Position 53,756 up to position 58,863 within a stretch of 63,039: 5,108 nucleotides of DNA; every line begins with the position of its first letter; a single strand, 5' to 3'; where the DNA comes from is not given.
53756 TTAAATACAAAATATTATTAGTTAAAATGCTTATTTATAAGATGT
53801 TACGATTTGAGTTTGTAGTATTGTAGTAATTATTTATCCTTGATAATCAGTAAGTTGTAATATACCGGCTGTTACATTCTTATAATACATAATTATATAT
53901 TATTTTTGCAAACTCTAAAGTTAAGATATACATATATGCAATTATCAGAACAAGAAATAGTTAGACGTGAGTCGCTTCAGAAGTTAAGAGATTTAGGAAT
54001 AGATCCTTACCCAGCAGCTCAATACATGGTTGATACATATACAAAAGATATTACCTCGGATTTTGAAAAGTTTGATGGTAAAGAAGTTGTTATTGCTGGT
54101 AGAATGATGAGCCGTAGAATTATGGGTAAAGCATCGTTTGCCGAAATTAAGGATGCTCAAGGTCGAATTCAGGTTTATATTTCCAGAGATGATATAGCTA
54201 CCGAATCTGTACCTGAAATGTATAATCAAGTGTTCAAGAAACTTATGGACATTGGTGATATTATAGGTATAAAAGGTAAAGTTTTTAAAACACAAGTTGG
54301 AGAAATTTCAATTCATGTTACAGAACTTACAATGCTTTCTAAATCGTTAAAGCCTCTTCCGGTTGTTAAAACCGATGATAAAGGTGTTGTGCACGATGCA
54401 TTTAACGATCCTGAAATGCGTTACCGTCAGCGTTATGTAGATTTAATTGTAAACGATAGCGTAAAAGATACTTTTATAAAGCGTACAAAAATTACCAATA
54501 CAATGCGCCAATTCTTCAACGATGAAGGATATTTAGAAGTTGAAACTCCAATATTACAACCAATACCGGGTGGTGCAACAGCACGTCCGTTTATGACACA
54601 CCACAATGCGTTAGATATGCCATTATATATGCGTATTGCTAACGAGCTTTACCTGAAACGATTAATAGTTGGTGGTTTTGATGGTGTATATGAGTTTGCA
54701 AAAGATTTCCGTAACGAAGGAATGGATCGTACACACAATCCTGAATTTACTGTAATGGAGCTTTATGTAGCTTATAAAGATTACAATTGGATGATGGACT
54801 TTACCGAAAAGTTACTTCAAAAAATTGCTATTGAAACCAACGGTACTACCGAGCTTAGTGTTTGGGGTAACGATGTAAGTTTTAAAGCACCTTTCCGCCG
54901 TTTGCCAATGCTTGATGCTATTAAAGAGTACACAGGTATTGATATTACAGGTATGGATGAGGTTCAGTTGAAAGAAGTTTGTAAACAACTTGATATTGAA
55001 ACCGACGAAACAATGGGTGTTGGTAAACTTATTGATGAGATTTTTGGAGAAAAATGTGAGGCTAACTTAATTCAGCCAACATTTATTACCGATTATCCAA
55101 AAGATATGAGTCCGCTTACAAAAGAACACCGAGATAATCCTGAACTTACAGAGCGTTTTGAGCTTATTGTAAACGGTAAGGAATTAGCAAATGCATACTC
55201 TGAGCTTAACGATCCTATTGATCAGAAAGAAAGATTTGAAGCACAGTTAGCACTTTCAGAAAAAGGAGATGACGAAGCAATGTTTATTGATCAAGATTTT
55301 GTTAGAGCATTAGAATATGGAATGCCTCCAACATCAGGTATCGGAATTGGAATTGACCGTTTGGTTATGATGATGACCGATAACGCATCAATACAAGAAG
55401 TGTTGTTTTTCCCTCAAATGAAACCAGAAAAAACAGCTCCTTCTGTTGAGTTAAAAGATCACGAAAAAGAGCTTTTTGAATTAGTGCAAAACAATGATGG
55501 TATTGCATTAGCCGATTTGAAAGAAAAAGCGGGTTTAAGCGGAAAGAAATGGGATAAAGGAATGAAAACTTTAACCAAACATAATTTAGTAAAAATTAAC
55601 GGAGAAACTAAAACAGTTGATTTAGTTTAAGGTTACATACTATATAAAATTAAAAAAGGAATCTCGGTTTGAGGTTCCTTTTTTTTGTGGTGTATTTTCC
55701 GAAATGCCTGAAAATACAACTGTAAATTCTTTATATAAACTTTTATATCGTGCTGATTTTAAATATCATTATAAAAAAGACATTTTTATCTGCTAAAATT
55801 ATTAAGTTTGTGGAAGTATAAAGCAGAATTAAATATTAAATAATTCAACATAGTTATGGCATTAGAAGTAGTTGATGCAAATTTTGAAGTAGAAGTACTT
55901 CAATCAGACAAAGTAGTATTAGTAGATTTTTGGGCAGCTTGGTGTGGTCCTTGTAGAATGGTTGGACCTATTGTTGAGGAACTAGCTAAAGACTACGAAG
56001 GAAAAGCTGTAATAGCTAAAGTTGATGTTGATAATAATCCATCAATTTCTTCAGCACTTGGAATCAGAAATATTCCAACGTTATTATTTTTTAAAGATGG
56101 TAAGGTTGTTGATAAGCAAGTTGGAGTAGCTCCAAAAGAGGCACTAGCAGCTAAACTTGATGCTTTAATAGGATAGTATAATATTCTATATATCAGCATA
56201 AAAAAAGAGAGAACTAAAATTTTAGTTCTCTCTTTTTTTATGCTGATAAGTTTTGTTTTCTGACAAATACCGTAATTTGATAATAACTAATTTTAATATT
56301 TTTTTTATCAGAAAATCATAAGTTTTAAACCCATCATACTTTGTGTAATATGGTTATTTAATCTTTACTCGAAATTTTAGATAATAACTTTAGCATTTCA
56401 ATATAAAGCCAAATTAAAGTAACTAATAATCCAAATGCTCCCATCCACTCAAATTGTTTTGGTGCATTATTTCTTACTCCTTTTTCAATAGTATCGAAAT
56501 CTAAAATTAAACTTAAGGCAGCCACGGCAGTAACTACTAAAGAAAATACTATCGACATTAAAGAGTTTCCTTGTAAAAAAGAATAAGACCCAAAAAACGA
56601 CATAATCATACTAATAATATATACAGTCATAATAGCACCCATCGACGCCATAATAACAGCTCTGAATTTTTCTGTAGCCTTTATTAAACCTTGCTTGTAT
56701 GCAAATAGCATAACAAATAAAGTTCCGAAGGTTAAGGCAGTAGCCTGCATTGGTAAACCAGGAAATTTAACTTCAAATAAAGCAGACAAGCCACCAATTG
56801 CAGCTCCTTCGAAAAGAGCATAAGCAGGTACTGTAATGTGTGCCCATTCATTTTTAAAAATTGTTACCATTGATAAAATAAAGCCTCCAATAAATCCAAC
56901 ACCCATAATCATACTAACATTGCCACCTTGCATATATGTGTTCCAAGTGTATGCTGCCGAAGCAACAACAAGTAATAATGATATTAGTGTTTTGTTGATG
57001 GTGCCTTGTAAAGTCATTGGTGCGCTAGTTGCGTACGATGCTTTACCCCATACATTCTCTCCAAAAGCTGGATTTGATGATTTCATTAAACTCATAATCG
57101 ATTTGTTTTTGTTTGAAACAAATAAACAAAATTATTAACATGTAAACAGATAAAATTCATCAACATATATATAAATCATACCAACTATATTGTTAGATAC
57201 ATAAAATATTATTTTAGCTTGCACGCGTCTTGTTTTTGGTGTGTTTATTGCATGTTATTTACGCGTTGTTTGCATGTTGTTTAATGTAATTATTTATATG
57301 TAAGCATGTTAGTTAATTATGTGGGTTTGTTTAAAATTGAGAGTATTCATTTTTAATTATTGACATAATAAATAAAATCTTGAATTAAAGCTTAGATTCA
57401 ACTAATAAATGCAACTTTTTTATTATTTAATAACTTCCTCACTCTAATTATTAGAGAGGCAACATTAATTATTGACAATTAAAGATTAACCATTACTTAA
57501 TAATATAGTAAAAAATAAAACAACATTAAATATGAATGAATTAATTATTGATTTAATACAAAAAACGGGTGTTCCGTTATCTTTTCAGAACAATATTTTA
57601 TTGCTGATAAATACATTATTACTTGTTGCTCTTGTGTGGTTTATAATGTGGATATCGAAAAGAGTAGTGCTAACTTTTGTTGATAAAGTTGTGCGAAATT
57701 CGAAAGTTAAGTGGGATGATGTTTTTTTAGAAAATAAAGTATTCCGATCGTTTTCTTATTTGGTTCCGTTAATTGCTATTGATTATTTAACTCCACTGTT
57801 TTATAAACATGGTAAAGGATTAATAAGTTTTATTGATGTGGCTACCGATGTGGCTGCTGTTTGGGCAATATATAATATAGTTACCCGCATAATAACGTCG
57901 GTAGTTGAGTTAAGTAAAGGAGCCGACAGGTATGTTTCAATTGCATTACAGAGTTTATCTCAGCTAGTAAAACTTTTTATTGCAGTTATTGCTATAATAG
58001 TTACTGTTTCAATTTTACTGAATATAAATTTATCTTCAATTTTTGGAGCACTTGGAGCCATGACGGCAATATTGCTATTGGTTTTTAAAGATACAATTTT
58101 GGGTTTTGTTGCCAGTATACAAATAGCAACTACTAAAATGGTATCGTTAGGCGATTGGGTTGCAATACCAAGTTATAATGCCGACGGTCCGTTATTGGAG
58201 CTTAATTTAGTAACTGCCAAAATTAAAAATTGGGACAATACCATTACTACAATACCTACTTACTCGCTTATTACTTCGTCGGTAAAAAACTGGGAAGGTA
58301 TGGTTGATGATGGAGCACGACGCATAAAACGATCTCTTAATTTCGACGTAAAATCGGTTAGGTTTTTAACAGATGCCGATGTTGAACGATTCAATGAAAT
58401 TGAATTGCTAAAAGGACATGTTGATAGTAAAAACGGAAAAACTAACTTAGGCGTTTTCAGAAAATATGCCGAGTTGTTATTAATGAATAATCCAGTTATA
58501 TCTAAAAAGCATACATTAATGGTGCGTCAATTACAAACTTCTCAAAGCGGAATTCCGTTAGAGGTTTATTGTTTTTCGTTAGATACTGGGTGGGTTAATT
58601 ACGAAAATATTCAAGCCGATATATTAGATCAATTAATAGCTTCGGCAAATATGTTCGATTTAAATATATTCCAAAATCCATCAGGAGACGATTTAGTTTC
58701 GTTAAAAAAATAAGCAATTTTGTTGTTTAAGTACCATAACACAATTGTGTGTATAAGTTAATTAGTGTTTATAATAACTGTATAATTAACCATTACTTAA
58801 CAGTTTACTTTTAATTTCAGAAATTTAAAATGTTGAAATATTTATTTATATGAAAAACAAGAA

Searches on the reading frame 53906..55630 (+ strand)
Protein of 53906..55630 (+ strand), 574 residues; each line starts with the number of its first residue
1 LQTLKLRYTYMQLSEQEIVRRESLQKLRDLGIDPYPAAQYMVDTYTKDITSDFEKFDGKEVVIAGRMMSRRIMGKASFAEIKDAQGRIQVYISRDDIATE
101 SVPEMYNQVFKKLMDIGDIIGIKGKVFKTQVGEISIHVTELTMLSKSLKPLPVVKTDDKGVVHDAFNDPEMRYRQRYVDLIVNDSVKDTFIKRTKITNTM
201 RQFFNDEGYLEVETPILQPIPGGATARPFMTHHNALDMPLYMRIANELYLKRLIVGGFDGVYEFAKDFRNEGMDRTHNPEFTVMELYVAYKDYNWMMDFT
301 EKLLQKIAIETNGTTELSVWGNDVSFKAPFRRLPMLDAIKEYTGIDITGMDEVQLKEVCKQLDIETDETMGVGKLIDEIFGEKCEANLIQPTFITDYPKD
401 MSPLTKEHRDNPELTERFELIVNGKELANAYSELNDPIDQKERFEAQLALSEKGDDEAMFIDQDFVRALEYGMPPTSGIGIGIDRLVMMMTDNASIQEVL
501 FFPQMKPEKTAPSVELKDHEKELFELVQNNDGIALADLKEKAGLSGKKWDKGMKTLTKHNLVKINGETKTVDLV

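Call 52: search_protein_families(library=pfam, proteins=[window:53906-55630:+], max_evalue=0.00001)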
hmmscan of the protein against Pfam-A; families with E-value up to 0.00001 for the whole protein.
window:53906-55630:+ (574 aa): 2 families
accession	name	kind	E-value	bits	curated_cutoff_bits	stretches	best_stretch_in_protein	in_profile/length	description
PF00152.25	tRNA-synt_2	-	7.7e-94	314.6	25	1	169-506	2-308/308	tRNA synthetases class II (D, K and N)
PF01336.31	tRNA_anti-codon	-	1.4e-14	54.2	27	1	61-144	1-75/75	OB-fold nucleic acid binding domain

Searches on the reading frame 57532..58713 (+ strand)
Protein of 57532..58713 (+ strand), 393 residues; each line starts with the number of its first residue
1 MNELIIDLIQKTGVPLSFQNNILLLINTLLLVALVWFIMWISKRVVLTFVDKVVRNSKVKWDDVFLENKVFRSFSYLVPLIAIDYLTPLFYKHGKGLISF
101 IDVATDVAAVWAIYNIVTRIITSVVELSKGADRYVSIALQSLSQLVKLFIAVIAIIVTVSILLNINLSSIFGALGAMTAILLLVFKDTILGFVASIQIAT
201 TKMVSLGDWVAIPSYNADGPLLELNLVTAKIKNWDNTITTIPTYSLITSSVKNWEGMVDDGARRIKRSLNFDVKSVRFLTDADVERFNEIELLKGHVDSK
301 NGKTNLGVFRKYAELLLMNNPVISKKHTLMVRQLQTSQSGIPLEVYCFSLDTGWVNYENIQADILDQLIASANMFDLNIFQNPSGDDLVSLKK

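Call 52: search_protein_families(library=pfam, proteins=[window:57532-58713:+], max_evalue=0.00001)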
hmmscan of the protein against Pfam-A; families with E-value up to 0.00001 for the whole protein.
window:57532-58713:+ (393 aa): 1 family
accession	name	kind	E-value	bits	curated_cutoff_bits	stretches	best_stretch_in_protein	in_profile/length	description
PF00924.24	MS_channel_2nd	-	2.9e-14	53.4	20.2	1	187-255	1-67/68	Mechanosensitive ion channel, beta-domain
